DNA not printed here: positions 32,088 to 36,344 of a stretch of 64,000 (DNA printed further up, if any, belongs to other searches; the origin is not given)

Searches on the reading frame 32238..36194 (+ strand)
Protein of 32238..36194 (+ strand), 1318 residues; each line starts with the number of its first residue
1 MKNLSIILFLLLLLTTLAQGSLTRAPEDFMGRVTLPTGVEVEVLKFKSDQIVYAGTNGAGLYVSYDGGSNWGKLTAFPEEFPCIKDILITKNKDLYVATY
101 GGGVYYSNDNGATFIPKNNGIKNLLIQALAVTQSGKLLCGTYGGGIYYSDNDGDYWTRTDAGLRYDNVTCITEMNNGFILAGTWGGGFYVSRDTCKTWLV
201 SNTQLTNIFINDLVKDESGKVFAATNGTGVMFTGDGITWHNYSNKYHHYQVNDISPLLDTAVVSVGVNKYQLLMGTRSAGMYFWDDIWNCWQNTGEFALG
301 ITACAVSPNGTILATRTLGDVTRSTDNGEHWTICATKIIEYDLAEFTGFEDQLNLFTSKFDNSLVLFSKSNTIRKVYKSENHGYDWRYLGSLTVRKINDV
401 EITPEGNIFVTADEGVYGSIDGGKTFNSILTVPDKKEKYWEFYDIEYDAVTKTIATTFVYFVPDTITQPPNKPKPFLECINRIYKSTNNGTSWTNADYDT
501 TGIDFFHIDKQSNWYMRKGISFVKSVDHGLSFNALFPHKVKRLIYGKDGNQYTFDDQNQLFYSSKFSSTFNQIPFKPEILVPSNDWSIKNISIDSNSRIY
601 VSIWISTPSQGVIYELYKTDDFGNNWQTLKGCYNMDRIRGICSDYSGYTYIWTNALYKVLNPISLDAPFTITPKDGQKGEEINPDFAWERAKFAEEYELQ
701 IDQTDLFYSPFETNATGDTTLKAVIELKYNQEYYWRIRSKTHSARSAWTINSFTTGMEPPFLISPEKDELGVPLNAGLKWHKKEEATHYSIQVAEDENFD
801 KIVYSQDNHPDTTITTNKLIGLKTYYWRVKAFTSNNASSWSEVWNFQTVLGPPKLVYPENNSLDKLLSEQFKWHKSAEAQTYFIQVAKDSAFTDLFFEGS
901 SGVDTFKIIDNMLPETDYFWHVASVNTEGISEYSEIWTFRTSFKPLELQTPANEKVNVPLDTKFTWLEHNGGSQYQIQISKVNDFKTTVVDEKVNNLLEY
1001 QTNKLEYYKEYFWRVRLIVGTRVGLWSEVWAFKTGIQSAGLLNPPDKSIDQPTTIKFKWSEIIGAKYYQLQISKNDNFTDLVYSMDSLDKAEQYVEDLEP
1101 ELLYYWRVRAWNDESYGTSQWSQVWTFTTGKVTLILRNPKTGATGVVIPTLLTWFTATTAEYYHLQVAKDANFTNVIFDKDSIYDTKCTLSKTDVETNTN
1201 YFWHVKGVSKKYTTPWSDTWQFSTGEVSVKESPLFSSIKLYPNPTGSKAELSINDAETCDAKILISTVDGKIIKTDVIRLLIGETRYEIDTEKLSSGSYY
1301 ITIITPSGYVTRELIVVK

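Call 3: search_protein_families(library=pfam, proteins=[window:32238-36194:+], max_evalue=0.01)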
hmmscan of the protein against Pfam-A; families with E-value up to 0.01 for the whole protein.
window:32238-36194:+ (1318 aa): 5 families
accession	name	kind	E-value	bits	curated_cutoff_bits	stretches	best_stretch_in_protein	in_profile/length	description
PF25788.1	Ig_Rha78A_N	-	1.8e-23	83.2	27.4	3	1068-1131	38-103/105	Rha78A-like, N-terminal immunoglobulin domain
PF00041.27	fn3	-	8e-10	39.2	25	0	777-843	17-80/84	Fibronectin type III domain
PF18962.6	Por_Secre_tail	-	3.5e-08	34.1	27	1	1240-1316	1-75/75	Secretion system C-terminal sorting domain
PF16656.11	Pur_ac_phosph_N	-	1.3e-05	26.1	30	0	1094-1129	64-93/93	Purple acid Phosphatase, N-terminal domain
PF24489.1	Ig_J_second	-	0.00041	20.8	27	0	868-936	27-89/105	Tip attachment protein J second Ig-like domain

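Call 4: search_protein_families(library=ncbifam, proteins=[window:32238-36194:+], max_evalue=0.01)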
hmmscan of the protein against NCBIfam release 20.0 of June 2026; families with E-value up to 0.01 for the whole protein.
window:32238-36194:+ (1318 aa): 2 families
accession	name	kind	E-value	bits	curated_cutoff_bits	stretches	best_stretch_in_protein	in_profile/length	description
NF045728.1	glycosyl_F510_1955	equivalog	1.7e-26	93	175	3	347-429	90-173/246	F510_1955 family glycosylhydrolase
TIGR04183.1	Por_Secre_tail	domain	4.6e-07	29.7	23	1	1240-1316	1-71/72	T9SS type A sorting domain-containing protein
